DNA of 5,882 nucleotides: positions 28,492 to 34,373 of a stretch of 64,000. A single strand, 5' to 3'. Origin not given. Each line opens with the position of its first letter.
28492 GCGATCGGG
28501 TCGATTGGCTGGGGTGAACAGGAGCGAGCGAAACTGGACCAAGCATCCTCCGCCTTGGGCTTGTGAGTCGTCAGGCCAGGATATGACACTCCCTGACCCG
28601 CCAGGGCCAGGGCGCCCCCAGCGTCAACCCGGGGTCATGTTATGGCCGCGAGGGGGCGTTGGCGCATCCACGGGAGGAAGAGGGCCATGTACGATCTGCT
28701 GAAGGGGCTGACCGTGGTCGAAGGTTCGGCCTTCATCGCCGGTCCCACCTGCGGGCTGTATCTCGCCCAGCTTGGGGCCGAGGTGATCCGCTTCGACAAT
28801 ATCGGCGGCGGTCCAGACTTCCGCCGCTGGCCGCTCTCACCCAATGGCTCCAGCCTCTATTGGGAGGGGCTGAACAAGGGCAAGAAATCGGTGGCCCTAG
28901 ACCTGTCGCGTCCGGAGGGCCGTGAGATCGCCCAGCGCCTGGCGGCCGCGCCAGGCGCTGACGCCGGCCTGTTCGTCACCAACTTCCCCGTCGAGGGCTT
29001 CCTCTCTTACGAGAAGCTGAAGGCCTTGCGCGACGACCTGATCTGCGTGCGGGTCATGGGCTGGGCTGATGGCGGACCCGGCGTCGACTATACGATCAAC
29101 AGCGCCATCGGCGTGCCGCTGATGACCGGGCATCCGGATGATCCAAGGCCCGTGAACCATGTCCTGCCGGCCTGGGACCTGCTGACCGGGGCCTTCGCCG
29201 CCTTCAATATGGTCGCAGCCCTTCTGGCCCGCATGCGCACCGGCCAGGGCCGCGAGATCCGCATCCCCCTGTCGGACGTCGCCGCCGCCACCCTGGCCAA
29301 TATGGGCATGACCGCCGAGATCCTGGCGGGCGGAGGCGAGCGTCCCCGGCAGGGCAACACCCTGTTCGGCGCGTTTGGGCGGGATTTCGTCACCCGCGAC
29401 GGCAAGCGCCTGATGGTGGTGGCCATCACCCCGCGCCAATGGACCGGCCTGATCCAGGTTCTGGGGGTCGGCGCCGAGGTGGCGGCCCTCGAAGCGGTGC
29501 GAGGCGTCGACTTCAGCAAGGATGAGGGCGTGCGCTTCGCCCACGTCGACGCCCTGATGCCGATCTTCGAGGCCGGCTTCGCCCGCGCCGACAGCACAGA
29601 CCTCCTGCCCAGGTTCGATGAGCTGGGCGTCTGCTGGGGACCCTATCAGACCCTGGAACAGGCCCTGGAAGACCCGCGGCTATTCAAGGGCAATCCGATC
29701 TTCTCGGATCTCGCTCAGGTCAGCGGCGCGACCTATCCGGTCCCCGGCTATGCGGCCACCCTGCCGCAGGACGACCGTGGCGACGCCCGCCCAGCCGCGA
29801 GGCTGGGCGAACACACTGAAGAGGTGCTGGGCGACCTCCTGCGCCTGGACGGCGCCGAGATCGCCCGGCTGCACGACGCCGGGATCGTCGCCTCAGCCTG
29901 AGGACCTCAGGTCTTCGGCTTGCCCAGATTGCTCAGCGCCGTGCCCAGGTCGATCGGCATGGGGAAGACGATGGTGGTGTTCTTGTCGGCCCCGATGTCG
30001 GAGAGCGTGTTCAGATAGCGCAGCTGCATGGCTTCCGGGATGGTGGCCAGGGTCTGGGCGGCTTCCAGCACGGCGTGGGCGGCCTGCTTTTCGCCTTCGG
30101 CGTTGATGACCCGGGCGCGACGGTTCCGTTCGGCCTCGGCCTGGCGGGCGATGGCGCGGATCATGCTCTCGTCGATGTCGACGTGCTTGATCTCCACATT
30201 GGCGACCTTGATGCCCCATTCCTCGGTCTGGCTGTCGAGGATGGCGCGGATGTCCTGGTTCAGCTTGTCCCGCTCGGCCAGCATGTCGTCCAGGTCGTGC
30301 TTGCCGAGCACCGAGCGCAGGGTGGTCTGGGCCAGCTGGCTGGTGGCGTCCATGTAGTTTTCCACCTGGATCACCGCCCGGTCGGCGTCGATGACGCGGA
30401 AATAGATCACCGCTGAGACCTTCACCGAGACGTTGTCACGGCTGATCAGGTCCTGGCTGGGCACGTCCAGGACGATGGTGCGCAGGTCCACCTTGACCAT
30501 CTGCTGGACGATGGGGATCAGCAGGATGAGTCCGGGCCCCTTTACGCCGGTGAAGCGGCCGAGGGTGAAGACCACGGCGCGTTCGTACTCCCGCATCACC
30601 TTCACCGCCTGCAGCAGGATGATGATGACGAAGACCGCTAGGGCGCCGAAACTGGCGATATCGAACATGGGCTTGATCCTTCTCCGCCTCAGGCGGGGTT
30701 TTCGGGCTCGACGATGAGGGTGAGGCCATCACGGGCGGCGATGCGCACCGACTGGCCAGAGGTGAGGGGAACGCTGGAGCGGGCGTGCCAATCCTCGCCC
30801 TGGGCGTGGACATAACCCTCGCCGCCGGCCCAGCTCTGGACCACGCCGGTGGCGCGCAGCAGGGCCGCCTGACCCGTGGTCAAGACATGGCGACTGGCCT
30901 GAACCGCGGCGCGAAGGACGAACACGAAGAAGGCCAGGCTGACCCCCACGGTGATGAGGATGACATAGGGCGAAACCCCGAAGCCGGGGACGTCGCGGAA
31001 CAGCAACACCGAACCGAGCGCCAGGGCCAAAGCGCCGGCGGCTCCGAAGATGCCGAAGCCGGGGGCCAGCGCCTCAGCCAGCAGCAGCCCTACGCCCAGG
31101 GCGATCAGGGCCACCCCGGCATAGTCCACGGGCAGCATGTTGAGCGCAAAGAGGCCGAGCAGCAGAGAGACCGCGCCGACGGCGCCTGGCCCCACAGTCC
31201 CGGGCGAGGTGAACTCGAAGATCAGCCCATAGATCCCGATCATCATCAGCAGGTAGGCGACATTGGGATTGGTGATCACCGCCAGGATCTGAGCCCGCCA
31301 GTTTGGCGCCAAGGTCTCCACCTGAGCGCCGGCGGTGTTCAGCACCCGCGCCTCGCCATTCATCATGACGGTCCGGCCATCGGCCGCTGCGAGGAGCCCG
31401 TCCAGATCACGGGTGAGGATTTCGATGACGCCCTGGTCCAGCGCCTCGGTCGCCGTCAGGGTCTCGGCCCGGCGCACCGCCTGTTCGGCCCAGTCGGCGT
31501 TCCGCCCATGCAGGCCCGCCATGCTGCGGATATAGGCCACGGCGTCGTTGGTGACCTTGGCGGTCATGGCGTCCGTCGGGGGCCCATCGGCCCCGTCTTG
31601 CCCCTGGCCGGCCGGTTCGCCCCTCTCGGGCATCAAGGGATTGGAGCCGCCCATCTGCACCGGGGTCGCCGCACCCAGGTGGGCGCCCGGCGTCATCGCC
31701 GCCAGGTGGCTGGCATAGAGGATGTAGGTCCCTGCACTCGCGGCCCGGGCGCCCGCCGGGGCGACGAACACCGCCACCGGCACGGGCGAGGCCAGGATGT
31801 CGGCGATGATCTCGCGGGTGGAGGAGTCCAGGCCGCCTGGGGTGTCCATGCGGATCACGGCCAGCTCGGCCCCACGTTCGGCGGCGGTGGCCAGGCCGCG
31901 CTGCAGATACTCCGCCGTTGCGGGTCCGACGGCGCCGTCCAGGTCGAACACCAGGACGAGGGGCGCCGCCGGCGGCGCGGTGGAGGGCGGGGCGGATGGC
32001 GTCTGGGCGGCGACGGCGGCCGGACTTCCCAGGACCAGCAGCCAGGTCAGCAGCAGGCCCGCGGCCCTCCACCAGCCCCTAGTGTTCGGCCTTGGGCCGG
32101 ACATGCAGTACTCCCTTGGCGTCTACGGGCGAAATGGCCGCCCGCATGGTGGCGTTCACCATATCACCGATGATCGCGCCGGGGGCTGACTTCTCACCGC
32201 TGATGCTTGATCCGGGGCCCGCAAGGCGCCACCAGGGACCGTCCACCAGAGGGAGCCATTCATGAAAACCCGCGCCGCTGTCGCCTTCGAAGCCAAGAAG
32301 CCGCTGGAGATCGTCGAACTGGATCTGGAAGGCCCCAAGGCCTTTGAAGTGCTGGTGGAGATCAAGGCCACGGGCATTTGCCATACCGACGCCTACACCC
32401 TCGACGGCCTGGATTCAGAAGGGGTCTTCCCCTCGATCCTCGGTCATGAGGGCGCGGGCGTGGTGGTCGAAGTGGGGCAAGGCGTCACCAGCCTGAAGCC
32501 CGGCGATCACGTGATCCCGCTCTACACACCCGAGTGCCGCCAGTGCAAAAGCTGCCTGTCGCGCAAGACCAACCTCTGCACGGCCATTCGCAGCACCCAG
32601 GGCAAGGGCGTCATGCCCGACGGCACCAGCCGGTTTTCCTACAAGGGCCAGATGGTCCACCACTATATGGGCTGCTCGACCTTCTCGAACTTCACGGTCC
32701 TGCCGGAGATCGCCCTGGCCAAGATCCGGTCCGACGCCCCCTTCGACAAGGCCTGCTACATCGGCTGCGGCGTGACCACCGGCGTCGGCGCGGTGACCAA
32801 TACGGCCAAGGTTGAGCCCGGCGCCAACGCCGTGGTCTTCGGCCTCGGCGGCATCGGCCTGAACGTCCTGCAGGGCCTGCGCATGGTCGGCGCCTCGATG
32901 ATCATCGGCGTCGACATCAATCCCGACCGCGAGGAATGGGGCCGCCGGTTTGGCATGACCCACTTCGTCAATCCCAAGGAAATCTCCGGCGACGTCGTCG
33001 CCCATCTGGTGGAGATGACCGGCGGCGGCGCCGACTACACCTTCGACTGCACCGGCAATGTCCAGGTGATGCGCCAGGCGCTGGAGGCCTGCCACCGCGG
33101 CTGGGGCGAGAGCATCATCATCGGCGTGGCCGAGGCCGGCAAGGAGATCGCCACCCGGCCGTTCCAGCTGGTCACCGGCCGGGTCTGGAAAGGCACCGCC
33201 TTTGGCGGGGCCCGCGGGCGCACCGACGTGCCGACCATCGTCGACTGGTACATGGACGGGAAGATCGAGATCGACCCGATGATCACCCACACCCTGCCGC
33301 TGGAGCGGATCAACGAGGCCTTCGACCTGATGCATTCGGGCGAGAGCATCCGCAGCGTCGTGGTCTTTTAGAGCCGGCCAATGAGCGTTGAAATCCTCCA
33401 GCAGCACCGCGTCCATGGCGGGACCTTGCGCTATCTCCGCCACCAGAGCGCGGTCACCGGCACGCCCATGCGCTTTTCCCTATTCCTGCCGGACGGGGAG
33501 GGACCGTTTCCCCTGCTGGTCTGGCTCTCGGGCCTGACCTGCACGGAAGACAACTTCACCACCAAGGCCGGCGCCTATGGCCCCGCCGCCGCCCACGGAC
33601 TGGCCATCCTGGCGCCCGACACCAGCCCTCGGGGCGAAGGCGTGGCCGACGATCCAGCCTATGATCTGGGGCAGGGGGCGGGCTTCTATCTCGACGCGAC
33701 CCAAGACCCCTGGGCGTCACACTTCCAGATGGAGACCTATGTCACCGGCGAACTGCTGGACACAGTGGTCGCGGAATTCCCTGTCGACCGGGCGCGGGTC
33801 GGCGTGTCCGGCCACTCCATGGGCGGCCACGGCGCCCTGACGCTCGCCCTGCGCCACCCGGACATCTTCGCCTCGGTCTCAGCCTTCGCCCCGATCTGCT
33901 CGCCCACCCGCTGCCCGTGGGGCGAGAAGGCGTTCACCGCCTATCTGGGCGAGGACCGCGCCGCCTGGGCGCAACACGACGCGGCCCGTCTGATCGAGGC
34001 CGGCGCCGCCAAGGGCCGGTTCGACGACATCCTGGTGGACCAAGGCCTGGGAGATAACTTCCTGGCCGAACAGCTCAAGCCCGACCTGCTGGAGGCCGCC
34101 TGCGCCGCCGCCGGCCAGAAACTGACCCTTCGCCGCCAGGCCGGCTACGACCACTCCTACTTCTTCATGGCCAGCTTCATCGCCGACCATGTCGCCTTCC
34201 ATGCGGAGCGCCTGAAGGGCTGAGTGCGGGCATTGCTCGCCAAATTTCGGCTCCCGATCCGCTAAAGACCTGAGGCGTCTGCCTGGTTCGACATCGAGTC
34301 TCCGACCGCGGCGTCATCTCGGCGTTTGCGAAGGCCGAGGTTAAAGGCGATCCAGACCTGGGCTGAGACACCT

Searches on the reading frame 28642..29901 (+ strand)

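Call 90: search_protein_families(library=pfam, proteins=[window:28642-29901:+], max_evalue=0.00001)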
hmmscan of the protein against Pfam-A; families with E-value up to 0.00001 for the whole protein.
window:28642-29901:+ (419 aa): 1 family
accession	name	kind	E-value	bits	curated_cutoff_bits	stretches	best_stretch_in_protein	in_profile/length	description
PF02515.22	CoA_transf_3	-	1.4e-63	215.7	23.3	1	20-392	1-366/366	CoA-transferase family III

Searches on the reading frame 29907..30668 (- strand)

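Call 90: search_protein_families(library=pfam, proteins=[window:29907-30668:-], max_evalue=0.00001)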
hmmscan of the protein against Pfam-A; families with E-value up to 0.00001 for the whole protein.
window:29907-30668:- (253 aa): 1 family
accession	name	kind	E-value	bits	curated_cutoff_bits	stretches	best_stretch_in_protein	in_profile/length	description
PF01145.31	Band_7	-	2.6e-41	142.1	23.6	1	24-194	2-176/176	SPFH domain / Band 7 family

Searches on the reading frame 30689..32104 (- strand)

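Call 90: search_protein_families(library=pfam, proteins=[window:30689-32104:-], max_evalue=0.00001)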
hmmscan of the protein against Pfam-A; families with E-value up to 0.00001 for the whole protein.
window:30689-32104:- (471 aa): 3 families
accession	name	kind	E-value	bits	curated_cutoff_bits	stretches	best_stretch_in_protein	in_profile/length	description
PF24961.1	NfeD_membrane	-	3.1e-26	92.2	26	1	281-397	1-118/119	NfeD integral membrane domain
PF25145.1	NfeD1b_N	-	3e-14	53.5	40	1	50-154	2-103/189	NfeD1b, N-terminal domain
PF01957.25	NfeD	-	5.2e-13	49.4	29.1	1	414-467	3-57/57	NfeD-like C-terminal, partner-binding domain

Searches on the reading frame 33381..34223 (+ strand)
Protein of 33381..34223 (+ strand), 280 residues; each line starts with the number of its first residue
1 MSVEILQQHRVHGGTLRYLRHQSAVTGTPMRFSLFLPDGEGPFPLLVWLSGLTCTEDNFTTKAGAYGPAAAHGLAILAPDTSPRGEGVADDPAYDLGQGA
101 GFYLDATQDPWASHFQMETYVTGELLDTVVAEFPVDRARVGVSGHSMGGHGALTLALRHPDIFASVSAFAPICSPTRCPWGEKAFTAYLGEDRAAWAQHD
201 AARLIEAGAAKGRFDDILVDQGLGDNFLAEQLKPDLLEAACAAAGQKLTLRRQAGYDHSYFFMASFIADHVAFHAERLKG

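Call 90: search_protein_families(library=pfam, proteins=[window:33381-34223:+], max_evalue=0.00001)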
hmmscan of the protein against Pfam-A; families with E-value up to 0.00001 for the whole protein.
window:33381-34223:+ (280 aa): 2 families
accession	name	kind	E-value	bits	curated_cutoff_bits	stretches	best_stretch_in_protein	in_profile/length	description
PF00756.26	Esterase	-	1.1e-58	199.4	22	1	23-271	1-249/251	Putative esterase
PF00326.27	Peptidase_S9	-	5.1e-06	26.6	22.6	1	126-228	52-158/213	Prolyl oligopeptidase family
